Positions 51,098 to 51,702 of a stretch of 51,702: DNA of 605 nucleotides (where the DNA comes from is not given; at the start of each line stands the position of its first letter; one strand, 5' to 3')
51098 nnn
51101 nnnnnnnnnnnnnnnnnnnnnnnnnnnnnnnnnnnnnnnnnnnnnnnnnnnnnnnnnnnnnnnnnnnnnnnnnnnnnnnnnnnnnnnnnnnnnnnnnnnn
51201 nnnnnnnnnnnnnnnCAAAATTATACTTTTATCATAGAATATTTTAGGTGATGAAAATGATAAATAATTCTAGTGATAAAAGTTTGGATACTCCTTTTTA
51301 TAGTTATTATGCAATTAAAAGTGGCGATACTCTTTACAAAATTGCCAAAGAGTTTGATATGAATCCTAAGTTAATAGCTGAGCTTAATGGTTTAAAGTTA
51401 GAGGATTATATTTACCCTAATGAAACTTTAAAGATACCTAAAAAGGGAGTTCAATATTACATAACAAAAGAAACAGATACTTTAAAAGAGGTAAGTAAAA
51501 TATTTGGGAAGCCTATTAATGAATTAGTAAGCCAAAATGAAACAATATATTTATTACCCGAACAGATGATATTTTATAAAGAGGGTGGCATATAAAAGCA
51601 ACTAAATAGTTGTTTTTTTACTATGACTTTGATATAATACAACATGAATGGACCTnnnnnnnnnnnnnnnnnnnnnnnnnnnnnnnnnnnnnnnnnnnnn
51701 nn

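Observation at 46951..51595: Run of anchored proteins of unknown function with a dedicated extracytoplasmic CxxC oxidoreductase next to the Cys-rich protein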

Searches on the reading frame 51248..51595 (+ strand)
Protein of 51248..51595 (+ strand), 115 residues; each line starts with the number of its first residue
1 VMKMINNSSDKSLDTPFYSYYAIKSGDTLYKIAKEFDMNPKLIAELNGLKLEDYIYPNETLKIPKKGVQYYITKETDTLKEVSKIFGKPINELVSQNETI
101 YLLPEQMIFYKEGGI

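Call 3: search_protein_families(library=pfam, proteins=[window:51248-51595:+], max_evalue=0.1)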
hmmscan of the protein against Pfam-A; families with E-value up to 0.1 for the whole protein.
window:51248-51595:+ (115 aa): 6 families
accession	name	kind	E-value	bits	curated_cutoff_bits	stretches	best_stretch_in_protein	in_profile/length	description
PF01476.26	LysM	-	9.4e-17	61.1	20.9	1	21-64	1-43/43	LysM domain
PF23473.1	LysM3_LYK4_5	-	2.9e-09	37.3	29.3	1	21-64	5-47/48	LYK4/5 LysM3 domain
PF23446.1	LysM1_NFP_LYK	-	0.00062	21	36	1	19-64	7-54/60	NFP/LYK LysM1 domain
PF23462.1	LysM3_NFP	-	0.026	15.5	28.1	0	71-98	5-32/48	NFP LysM3 domain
PF23577.1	LysM_RLK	-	0.048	14.1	27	0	21-47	3-29/44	LysM domain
PF12844.13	HTH_19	-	0.051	13.9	30.2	0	19-48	28-63/64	Helix-turn-helix domain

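Call 4: search_protein_families(library=ncbifam, proteins=[window:51248-51595:+], max_evalue=0.1)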
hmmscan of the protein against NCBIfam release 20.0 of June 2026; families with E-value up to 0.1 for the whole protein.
window:51248-51595:+ (115 aa): 11 families
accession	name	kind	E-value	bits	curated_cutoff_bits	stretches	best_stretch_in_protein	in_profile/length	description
NF047755.1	LIC_10271_M23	exception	1.3e-10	41.4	180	1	14-91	20-100/207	LIC_10271 family cell wall hydrolase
NF050804.1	CellDivDipMCaul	equivalog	1.3e-10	40.8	900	1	20-98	310-388/634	cell division endopeptidase DipM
NF047657.1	CellWlHdaseLepto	equivalog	2.8e-08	33.5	400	1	18-98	26-97/221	hypothetical protein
NF008399.0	PRK11198.1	equivalog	4.6e-07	30.4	134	1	7-66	84-148/149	peptidoglycan-binding protein LysM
NF040883.1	amid_act_ActS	equivalog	8.4e-06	25.2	375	1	17-52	32-67/242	amidase activator ActS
TIGR02899.1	spore_safA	subfamily_domain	1.8e-05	24.6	67.85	1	24-64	2-43/44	SafA/ExsA family spore coat assembly protein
NF010723.1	PRK14125.1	equivalog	4.3e-05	23.4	60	1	12-65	28-86/87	cell division suppressor protein YneA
NF008050.0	PRK10783.1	equivalog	4.6e-05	21.9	508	1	19-99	344-433/457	murein transglycosylase D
NF052398.1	Agg_Promo_Fact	equivalog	0.00018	21.7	170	1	19-81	29-91/202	aggregation-promoting factor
NF004974.0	PRK06347.1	equivalog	0.0023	17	701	1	19-66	406-452/592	1,4-beta-N-acetylmuramoylhydrolase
NF042931.1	SAG1386_EF1546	equivalog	0.037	14.1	80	1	8-63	99-157/158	SAG1386/EF1546 family surface-associated protein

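Call 48: search_protein_families(library=pfam, proteins=[window:51257-51592:+], max_evalue=0.1)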
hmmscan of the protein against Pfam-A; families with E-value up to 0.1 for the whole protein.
window:51257-51592:+ (112 aa): 6 families
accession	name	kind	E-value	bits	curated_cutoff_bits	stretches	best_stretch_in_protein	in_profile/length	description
PF01476.26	LysM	-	8.5e-17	61.3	20.9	1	18-61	1-43/43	LysM domain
PF23473.1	LysM3_LYK4_5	-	2.6e-09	37.5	29.3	1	18-61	5-47/48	LYK4/5 LysM3 domain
PF23446.1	LysM1_NFP_LYK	-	0.00058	21.1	36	1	16-61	7-54/60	NFP/LYK LysM1 domain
PF23462.1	LysM3_NFP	-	0.025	15.5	28.1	0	68-95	5-32/48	NFP LysM3 domain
PF23577.1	LysM_RLK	-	0.045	14.2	27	0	18-44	3-29/44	LysM domain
PF12844.13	HTH_19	-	0.05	14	30.2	0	16-45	28-63/64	Helix-turn-helix domain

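Call 92: search_protein_families(library=phrogs, proteins=[window:51257-51595:+], max_evalue=0.001)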
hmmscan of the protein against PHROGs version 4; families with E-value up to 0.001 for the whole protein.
window:51257-51595:+ (112 aa): 8 families
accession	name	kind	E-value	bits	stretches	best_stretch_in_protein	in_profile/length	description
phrog_291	-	lysis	3.8e-10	40.1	1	12-91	426-504/509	endolysin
phrog_1274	-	lysis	1.4e-07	32.3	1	17-47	25-55/70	lysM motif protein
phrog_2742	-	lysis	3.4e-07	31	1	17-62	267-312/318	endolysin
phrog_4602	-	other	6.9e-07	30.4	1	16-67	35-86/220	transglycosylase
phrog_7348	-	lysis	7.6e-07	27.4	1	5-81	2094-2176/2564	endolysin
phrog_380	-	lysis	1.1e-06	28.9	1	17-69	185-244/309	endolysin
phrog_14642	-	lysis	9.8e-06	26.2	1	17-78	28-88/215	endolysin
phrog_20780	-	unknown function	0.00017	22.7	0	12-59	70-116/117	-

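Call 93: search_protein_families(library=padloc, proteins=[window:51257-51595:+], max_evalue=0.001)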
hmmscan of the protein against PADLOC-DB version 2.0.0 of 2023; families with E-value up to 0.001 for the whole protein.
window:51257-51595:+ (112 aa): 0 families
